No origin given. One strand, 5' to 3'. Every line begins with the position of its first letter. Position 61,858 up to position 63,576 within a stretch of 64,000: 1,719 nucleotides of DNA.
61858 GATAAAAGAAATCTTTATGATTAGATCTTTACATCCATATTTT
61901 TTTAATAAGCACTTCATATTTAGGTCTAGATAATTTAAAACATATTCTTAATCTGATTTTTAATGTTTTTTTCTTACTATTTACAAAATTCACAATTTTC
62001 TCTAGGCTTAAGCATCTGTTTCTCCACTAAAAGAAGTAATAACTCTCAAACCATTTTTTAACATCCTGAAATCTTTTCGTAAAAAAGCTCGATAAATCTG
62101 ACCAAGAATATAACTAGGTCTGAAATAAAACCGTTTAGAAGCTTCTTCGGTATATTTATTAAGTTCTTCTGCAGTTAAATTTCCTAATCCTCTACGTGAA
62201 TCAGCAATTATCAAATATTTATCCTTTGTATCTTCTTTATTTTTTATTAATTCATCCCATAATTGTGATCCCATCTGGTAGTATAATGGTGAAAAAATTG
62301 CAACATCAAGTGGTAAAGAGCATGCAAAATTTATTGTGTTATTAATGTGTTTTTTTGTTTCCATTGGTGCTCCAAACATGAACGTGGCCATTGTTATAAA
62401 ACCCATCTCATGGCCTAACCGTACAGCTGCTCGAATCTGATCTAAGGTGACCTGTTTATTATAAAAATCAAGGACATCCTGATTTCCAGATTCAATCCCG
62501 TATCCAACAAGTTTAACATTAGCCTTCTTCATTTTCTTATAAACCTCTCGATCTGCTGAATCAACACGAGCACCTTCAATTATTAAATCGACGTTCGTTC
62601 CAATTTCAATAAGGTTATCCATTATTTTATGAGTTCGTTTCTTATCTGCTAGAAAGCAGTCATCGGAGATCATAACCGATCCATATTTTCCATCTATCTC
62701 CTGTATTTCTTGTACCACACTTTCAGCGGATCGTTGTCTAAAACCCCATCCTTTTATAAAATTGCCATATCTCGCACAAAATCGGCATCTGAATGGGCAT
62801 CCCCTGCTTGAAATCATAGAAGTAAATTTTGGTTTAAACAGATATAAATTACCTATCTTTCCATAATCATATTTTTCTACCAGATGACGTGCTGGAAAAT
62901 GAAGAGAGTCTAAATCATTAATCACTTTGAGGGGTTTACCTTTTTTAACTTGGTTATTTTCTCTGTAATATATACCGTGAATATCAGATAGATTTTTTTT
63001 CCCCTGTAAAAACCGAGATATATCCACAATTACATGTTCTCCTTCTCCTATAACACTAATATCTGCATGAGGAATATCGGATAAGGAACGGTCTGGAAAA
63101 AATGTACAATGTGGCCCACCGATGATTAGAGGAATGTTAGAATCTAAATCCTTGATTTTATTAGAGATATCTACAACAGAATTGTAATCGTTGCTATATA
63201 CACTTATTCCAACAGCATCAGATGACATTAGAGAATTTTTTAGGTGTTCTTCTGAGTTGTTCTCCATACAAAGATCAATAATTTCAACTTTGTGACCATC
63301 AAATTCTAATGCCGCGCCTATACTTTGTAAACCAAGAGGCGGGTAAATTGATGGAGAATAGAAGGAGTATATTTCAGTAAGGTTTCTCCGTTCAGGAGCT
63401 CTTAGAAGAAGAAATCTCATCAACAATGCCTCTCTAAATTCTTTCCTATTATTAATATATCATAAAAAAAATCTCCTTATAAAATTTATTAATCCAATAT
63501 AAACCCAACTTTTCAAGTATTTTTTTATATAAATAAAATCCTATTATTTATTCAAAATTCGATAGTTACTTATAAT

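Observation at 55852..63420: Seven-gene divergent cluster combining UbiA prenyltransferase, NAS-like transferase, sugar activation/transfer/methylation, adenylating enzyme and B12-radical SAM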

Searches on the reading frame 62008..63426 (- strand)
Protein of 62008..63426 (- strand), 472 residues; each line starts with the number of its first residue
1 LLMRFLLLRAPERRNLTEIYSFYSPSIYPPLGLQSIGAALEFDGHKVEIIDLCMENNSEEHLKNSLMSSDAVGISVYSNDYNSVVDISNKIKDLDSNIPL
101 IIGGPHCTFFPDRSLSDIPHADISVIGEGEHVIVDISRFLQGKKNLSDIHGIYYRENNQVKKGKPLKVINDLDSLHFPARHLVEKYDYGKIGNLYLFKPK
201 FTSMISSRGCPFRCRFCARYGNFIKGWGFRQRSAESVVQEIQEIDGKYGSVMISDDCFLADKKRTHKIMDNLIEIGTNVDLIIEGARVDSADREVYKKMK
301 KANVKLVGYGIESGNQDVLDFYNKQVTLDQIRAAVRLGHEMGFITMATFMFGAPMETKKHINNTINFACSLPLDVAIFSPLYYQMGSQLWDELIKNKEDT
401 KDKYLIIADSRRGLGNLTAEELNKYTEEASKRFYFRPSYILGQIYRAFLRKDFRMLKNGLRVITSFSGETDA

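Call 3: search_protein_families(library=pfam, proteins=[window:62008-63426:-], max_evalue=0.01)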
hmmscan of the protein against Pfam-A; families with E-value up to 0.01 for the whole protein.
window:62008-63426:- (472 aa): 3 families
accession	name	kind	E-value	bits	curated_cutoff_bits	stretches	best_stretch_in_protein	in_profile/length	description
PF04055.27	Radical_SAM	-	5.2e-23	82.5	29.5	1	204-368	1-166/166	Radical SAM superfamily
PF02310.24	B12-binding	-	2.2e-18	66.7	32.1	1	25-135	9-119/121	B12 binding domain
PF19864.5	Radical_SAM_N2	-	0.0001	22.3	29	1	86-144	74-129/151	Radical SAM proteins, N-terminal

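Call 4: search_protein_families(library=ncbifam, proteins=[window:62008-63426:-], max_evalue=0.01)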
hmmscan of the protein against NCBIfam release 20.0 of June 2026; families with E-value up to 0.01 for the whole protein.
window:62008-63426:- (472 aa): 32 families (the best 25 are shown)
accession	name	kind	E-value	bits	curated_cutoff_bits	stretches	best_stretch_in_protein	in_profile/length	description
TIGR03471.1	HpnJ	equivalog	3.8e-48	164.5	577.6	1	77-459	77-456/472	hopanoid biosynthesis associated radical SAM protein HpnJ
TIGR02026.1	BchE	equivalog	1.4e-40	139.6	481.35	1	27-393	19-387/497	magnesium-protoporphyrin IX monomethyl ester anaerobic oxidative cyclase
NF050148.1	rSAM_ApyD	equivalog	3.9e-35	121.4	750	1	27-367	22-362/645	RiPP biosynthesis radical SAM protein ApyD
NF038361.1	rSAM_Sden_1168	equivalog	4.9e-35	121.1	575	1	27-432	82-514/560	Sden_1168 family B12-binding radical SAM P-methyltransferase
TIGR04367.1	HpnR_B12_rSAM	equivalog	6.3e-33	114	650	1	29-390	21-370/490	hopanoid C-3 methylase HpnR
TIGR04479.1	bcpD_PhpK_rSAM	subfamily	2.8e-31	108.5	600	1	31-369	73-407/504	PhpK family radical SAM P-methyltransferase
TIGR04072.2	rSAM_ladder_B12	equivalog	1.5e-30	106.2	360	1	27-395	16-374/443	lipid biosynthesis B12-binding/radical SAM protein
TIGR04385.1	B12_rSAM_cofa1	equivalog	2.1e-28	99.7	450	1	28-367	19-360/438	B12 lower ligand biosynthesis radical SAM protein BzaD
NF040542.1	rSAM_RCCLKC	equivalog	2.8e-25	89.4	450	1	28-374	11-353/423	arsinothricin biosynthesis radical SAM protein ArsL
TIGR04013.1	B12_SAM_MJ_1487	hypoth_equivalog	1.2e-23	83.6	251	2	65-244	38-192/382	TIGR04013 family B12-binding domain/radical SAM domain-containing protein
TIGR04014.1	B12_SAM_MJ_0865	equivalog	1.9e-23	82.9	360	1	23-449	5-414/434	methyl-coenzyme M reductase glutamine C-methyltransferase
TIGR03975.1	rSAM_ocin_1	subfamily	5.2e-21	74.8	281.85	1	70-364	130-423/606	RiPP maturation radical SAM C-methyltransferase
TIGR04190.1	B12_SAM_Ta0216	equivalog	1.4e-20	73.4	500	1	30-371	37-394/554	TIGR04190 family B12-binding domain/radical SAM domain protein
NF033070.1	rSAM_AprD4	equivalog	1.6e-20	73.5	500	1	162-373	160-368/456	AprD4 family radical SAM diol-dehydratase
TIGR03960.1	rSAM_fuse_unch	hypoth_equivalog_domain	2.2e-18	66.1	462.3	1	162-367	223-420/605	TIGR03960 family B12-binding radical SAM protein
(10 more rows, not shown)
